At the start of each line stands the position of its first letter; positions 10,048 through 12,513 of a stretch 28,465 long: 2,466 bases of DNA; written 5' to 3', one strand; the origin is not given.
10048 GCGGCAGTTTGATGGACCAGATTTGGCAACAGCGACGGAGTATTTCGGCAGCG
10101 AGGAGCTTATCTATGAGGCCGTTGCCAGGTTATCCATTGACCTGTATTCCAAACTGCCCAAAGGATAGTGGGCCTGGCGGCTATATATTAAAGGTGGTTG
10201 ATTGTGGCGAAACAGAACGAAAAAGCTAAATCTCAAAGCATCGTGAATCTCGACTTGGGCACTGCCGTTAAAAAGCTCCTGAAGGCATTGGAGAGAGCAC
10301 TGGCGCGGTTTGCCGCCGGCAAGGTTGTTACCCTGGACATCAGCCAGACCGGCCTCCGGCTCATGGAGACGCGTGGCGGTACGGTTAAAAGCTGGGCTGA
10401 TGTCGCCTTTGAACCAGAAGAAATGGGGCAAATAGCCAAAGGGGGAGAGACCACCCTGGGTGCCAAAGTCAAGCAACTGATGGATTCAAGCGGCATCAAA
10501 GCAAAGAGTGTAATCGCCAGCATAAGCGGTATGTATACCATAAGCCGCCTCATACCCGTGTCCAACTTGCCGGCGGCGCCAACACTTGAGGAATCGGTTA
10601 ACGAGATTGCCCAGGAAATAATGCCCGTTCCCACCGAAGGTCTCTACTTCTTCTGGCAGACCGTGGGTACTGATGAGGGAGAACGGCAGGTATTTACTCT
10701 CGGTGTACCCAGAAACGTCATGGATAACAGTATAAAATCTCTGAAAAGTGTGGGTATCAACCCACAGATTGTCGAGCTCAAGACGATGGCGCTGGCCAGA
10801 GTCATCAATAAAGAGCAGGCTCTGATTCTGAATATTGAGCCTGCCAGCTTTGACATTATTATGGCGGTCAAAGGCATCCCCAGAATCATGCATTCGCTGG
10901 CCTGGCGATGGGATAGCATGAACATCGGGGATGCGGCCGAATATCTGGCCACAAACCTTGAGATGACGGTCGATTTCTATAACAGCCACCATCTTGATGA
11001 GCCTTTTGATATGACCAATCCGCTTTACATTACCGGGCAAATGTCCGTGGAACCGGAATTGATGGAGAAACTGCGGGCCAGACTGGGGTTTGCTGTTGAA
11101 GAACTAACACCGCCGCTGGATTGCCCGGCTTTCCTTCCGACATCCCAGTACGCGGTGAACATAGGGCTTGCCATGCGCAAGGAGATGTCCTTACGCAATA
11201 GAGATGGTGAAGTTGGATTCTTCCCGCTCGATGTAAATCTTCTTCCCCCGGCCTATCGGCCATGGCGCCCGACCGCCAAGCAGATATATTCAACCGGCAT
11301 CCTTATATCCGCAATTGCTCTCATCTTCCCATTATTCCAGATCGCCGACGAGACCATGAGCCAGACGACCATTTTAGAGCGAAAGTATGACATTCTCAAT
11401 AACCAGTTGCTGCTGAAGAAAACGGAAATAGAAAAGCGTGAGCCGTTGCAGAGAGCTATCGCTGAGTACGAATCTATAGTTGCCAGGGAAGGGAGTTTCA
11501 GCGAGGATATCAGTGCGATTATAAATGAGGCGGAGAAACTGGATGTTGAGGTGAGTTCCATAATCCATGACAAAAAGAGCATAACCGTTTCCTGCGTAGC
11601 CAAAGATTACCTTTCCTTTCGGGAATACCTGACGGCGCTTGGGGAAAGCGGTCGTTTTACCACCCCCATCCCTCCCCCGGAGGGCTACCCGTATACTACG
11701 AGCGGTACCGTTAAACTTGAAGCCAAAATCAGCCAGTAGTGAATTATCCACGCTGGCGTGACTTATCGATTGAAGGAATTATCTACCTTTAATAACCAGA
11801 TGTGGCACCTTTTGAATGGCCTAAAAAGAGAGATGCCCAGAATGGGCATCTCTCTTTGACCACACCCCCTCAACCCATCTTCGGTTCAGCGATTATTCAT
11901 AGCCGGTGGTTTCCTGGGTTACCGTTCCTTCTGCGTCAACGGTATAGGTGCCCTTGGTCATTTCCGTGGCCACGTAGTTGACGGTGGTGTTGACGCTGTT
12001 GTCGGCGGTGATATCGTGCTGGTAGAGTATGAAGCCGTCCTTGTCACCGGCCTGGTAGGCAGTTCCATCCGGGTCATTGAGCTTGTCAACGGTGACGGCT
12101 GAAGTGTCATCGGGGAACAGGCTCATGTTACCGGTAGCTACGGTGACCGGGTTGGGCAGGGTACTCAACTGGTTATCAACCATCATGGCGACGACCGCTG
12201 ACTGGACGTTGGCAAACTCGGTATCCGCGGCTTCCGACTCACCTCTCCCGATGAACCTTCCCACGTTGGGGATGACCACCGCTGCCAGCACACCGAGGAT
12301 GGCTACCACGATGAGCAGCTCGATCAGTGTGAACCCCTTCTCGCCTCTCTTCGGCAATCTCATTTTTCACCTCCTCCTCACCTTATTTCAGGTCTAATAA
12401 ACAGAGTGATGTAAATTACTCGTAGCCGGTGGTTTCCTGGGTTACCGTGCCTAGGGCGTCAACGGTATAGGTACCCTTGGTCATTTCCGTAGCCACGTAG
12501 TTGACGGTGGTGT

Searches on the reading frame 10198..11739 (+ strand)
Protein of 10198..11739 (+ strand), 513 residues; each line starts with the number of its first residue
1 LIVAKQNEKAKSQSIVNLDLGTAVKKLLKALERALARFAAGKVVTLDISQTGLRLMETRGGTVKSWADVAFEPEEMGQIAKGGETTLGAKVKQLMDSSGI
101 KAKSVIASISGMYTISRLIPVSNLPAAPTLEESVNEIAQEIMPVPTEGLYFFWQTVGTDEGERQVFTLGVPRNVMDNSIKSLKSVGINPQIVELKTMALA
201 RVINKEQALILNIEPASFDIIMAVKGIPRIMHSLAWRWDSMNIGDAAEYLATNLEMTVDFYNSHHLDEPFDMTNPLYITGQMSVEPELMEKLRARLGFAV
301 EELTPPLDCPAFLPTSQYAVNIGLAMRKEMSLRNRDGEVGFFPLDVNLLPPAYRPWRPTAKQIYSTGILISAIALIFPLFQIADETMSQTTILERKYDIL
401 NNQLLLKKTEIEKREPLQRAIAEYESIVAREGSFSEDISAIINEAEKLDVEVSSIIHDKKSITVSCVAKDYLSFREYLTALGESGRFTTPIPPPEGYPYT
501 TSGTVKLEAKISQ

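Call 4: search_protein_families(library=pfam, proteins=[window:10198-11739:+], max_evalue=0.01)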
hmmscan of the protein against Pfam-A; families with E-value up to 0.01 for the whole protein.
window:10198-11739:+ (513 aa): 1 family
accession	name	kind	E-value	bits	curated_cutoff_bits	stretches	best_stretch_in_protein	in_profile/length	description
PF11104.14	PilM_2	-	4.7e-05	22.9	27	1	46-206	2-169/340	Type IV pilus assembly protein PilM;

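Call 15: search_protein_families(library=ncbifam, proteins=[window:10198-11739:+], max_evalue=0.01)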
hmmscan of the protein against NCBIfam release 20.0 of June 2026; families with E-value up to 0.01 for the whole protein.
window:10198-11739:+ (513 aa): 2 families
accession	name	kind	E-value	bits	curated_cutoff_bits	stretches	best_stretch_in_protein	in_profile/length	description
TIGR01175.1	pilM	subfamily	3.6e-11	42.7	133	1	45-204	7-174/348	type IV pilus assembly protein PilM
NF045709.1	Amuc_1101_fam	equivalog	0.00077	18.4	650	1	88-200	55-166/608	Amuc_1101 family PilM-like pilus complex protein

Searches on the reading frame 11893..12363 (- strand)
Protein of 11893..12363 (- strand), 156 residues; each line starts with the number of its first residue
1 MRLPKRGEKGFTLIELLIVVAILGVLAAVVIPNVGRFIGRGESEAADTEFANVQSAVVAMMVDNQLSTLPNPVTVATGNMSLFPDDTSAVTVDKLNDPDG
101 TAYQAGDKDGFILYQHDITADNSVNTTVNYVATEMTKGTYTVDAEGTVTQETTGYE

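Call 4: search_protein_families(library=pfam, proteins=[window:11893-12363:-], max_evalue=0.01)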
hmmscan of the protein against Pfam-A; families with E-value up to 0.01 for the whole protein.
window:11893-12363:- (156 aa): 1 family
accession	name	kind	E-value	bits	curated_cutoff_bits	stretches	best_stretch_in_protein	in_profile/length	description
PF07963.17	N_methyl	-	3.1e-09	36.5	21.2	1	6-30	2-26/27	Prokaryotic N-terminal methylation motif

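Call 15: search_protein_families(library=ncbifam, proteins=[window:11893-12363:-], max_evalue=0.01)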
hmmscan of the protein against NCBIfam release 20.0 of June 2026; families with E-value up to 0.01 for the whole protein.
window:11893-12363:- (156 aa): 11 families
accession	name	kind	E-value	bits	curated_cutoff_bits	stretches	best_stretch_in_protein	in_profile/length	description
NF041775.1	typeIV_PilA_Myxo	equivalog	9.2e-11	42.1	400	1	8-60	10-62/214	type IV pilin protein PilA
TIGR01710.1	typeII_sec_gspG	equivalog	2.8e-10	40.3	88.85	1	9-65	1-57/134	type II secretion system major pseudopilin GspG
TIGR02532.1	IV_pilin_GFxxxE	domain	3.1e-08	33.1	16.3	1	9-31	2-24/24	prepilin-type N-terminal cleavage/methylation domain-containing protein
NF007862.0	PRK10574.1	equivalog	1.3e-06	28.6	138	1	8-40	4-36/145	prepilin peptidase-dependent pilin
TIGR01708.2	typeII_sec_gspH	equivalog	2.4e-06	27.7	80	1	8-43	1-36/169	type II secretion system minor pseudopilin GspH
NF040999.1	pilin_ComGC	equivalog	2.7e-06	27.5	75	1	8-36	1-29/84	competence type IV pilus major pilin ComGC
NF041013.1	T4P_ComGE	equivalog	9.5e-06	25.6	49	1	9-53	4-48/83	competence type IV pilus minor pilin ComGE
TIGR02596.1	TIGR02596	subfamily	0.00014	22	70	1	11-52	1-42/196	Verru_Chthon cassette protein D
TIGR01707.1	gspI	equivalog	0.0022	18.5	44.35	1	10-67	1-50/101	type II secretion system minor pseudopilin GspI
TIGR02599.1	TIGR02599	subfamily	0.0024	17.2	256.5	1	10-65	1-57/361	Verru_Chthon cassette protein C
NF038304.1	EPS_HpsC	equivalog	0.004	16.8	200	0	5-26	17-37/318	hormogonium polysaccharide secretion pseudopilin HpsC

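Call 32: search_solved_structures(query=A4, max_evalue=1)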
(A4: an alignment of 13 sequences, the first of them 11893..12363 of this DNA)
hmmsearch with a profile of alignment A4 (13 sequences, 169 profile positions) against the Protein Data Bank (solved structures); distinct sequences matched with E-value up to 1: 24.
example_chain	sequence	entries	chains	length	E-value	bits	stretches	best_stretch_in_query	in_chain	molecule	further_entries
7tgg_A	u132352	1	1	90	1e-10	44.8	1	5-63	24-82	Geopilin domain 1 protein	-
9egp_A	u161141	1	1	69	4.4e-10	42.7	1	4-56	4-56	Geopilin domain 1 protein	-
9laa_A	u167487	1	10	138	9.9e-10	41.6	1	3-129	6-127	Type IV pilin protein PilA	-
8tj2_C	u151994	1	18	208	8.8e-09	38.5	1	11-58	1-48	Type IV major pilin protein PilA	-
2m7g_A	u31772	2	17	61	2.4e-08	37.1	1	11-63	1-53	Geopilin domain 1 protein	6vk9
8tum_e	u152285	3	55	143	6.3e-07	32.5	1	11-57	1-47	Type IV major pilin protein PilA | Pilin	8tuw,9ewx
1oqw_A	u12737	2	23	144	7.8e-07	32.1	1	11-48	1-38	Fimbrial protein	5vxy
8tob_GA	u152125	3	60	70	3.8e-06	29.9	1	12-63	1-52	Fimbrial protein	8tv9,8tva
3sok_A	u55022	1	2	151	1e-05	28.5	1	11-42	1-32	Fimbrial protein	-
8p3b_A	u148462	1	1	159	0.00011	25.2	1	11-42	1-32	Fimbrial protein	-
2hi2_A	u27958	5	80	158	0.00011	25.2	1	11-42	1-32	Fimbrial protein | PilA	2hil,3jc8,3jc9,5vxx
1ay2_A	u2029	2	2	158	0.00011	25.1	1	11-42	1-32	TYPE 4 PILIN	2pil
5kua_A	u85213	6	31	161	0.00011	25.1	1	11-42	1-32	pilin | Neisseria meningitidis PilE variant SB-GATDH | Neisseria meningitidis PilE, SB-DATDH variant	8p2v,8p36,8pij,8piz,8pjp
8pfb_G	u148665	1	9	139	0.00014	24.8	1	11-61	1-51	Type IV pilin PilE1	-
6xxd_A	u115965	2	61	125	0.00026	23.9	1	11-36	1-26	PilA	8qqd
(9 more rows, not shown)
